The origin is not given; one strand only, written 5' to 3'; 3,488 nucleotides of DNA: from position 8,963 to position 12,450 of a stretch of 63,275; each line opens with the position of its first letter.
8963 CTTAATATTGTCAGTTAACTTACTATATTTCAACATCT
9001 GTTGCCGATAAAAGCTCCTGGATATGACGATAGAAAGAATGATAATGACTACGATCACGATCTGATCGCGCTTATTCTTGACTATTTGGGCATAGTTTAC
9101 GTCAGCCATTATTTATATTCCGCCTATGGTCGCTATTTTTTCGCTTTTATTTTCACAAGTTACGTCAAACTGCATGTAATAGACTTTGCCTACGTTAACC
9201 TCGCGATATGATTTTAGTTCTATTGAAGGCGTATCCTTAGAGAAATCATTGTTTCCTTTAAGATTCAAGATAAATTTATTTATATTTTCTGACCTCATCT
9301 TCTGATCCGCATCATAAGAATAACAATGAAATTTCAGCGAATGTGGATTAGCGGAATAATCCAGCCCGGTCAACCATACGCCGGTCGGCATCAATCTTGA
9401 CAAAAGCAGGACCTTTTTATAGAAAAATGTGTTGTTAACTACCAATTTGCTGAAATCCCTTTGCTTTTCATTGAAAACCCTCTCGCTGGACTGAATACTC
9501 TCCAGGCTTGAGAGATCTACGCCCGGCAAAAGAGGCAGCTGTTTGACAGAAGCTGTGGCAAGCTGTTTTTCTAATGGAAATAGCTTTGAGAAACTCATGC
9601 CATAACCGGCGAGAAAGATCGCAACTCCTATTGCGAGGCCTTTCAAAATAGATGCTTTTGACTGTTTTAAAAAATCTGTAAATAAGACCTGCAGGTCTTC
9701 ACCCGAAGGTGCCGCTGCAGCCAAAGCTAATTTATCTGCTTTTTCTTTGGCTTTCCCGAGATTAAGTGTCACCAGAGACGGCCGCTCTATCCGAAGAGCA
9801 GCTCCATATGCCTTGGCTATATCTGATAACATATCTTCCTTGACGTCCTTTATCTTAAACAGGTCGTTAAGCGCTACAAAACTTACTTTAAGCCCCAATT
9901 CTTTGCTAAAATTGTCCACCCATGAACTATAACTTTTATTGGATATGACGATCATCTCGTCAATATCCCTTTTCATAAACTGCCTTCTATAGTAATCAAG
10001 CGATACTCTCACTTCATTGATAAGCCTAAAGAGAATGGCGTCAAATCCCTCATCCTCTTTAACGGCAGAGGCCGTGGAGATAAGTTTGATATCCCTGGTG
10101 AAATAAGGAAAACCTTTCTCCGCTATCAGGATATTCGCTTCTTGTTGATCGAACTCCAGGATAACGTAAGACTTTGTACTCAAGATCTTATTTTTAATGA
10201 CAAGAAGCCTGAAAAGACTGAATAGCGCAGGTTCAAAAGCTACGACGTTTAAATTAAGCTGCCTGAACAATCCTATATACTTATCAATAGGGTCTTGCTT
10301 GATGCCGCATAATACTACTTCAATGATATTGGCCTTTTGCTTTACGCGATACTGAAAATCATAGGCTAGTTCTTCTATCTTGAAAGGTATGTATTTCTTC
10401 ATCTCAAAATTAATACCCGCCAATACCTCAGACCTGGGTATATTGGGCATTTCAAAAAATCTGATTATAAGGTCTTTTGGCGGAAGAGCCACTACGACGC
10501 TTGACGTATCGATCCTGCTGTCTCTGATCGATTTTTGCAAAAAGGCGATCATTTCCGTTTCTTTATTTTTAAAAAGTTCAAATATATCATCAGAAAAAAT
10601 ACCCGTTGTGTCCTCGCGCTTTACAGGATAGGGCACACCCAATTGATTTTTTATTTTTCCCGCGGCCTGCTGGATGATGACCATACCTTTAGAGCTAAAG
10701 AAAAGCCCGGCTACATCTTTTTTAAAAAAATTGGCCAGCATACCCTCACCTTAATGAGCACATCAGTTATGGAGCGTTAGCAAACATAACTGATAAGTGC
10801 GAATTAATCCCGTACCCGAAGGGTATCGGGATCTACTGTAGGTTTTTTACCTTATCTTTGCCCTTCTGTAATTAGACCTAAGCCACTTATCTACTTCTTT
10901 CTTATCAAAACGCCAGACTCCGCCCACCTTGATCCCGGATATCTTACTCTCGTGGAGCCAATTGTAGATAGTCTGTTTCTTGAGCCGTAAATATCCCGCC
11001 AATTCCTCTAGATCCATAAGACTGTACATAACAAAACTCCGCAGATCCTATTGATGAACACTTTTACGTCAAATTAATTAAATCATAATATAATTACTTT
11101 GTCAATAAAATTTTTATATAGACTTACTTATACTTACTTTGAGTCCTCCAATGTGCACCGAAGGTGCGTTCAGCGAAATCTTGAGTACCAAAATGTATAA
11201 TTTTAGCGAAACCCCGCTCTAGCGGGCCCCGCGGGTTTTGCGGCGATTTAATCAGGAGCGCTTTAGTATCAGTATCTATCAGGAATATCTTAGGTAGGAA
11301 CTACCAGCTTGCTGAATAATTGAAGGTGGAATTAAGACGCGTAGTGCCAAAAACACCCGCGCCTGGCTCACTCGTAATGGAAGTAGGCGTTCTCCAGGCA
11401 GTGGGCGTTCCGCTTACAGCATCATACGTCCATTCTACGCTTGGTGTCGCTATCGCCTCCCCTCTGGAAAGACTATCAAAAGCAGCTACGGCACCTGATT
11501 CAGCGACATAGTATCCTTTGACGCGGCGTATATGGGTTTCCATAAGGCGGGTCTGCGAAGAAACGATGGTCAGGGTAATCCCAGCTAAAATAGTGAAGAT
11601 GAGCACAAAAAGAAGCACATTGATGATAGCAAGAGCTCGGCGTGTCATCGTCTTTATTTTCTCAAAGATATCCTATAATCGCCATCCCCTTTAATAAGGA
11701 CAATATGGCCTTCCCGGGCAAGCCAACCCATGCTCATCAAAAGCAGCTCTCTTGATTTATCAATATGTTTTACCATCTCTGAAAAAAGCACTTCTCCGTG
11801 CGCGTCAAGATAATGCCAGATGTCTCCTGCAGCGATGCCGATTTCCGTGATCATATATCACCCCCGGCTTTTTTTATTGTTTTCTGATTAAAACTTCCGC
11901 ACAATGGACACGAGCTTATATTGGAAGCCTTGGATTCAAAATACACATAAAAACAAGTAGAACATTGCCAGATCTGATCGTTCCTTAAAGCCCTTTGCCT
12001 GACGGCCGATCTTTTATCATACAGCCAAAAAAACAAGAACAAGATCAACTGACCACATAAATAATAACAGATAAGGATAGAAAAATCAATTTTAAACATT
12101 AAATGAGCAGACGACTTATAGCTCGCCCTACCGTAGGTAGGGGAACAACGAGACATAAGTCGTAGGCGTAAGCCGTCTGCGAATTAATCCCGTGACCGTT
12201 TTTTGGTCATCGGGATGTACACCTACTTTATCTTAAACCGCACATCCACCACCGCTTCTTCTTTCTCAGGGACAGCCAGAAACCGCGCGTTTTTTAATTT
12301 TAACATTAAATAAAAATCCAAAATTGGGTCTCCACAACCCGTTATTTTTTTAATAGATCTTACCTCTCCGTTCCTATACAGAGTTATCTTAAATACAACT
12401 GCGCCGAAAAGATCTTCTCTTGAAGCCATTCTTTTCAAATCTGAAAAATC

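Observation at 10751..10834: Dispersed family (E) of ~85-120-nt three-stem intergenic elements with conserved single-stranded motifs and covarying stems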

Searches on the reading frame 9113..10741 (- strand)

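Call 35: search_protein_families(library=pfam, proteins=[window:9113-10741:-])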
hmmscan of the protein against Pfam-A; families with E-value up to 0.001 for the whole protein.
window:9113-10741:- (542 aa): 2 families
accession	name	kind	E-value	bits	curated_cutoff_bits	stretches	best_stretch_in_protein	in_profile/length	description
PF11104.14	PilM_2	-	2.4e-09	37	27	1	50-180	33-166/340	Type IV pilus assembly protein PilM;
PF05137.18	PilN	-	0.00012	22.5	22.8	1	447-529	6-76/78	Fimbrial assembly protein (PilN)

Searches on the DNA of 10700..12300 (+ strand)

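Call 15: search_rna_families(source=window, start=10700, end=12300, threshold=evalue, max_evalue=10, show_alignments=3)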
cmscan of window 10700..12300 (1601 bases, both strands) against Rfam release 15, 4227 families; matches with E-value up to 10: 2.
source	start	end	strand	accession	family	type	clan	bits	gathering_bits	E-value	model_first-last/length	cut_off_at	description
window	11033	11114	-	RF00105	SNORD115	Gene; snRNA; snoRNA; CD-box;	-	18.9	39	2.5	1-82/82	no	Small nucleolar RNA SNORD115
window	11562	11613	+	RF01307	sR55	Gene; snRNA; snoRNA; CD-box;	-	15.1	35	1.9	1-65/65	no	Small nucleolar RNA sR55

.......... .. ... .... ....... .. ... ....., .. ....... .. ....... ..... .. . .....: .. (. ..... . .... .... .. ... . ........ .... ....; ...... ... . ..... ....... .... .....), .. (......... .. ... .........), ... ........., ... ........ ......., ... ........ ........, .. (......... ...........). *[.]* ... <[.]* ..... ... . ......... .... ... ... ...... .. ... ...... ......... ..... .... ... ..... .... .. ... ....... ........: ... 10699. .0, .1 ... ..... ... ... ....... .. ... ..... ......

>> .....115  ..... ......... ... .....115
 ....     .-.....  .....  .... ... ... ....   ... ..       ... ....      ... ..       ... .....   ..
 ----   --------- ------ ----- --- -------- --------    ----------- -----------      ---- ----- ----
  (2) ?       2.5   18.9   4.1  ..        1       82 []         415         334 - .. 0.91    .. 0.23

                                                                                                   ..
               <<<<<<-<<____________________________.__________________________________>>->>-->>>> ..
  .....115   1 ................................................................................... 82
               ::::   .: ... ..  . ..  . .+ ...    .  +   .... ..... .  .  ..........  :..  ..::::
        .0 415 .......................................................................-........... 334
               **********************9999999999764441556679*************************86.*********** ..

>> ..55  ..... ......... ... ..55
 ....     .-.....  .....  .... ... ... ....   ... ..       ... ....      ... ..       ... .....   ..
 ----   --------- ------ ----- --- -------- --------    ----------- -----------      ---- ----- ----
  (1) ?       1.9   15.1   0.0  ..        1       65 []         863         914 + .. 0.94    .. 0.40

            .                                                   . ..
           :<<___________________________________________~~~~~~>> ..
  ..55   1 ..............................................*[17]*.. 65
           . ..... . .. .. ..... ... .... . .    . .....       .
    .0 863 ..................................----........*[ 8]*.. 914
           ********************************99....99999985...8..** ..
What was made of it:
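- On Any Rfam 15 RNA family: Region 10700-12300 at E <= 10 gives only two chance snoRNA hits away from the elements (call 15).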

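Call 70: search_dna_similar(query=window:10745-10850:+, collection=plasmids, mode=distant, max_evalue=0.01, max_rows=5)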
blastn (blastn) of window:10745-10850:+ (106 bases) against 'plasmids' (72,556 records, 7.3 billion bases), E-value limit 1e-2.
No match.

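Call 71: search_dna_similar(query=window:10745-10850:+, collection=phages, mode=distant, max_evalue=0.01, max_rows=5)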
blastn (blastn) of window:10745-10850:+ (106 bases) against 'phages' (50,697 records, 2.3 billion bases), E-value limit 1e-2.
No match.

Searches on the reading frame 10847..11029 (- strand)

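Call 35: search_protein_families(library=pfam, proteins=[window:10847-11029:-])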
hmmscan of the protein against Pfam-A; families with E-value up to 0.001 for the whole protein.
window:10847-11029:- (60 aa): 1 family
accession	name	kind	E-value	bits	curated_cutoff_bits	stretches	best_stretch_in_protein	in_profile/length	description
PF12728.13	HTH_17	-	1.5e-14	54.4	27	1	4-53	1-50/51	Helix-turn-helix domain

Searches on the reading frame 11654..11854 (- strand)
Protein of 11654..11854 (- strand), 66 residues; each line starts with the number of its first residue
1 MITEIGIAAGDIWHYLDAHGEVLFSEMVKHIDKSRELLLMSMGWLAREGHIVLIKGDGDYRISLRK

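Call 36: search_protein_families(library=pfam, proteins=[window:11654-11854:-])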
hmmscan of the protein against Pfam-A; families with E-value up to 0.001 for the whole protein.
window:11654-11854:- (66 aa): 1 family
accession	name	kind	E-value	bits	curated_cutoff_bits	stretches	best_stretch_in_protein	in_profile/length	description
PF10771.15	DUF2582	-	1.5e-12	47.9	24.2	1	4-62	5-63/65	Winged helix-turn-helix domain (DUF2582)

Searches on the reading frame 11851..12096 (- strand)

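Call 36: search_protein_families(library=pfam, proteins=[window:11851-12096:-])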
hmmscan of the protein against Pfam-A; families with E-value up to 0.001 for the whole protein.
window:11851-12096:- (81 aa): 1 family
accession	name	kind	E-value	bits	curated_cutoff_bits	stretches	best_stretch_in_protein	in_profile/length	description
PF23145.1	Zf_2nd_IFT121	-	2.5e-08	33.9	25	1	36-67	9-41/45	IFT121, second zinc finger domain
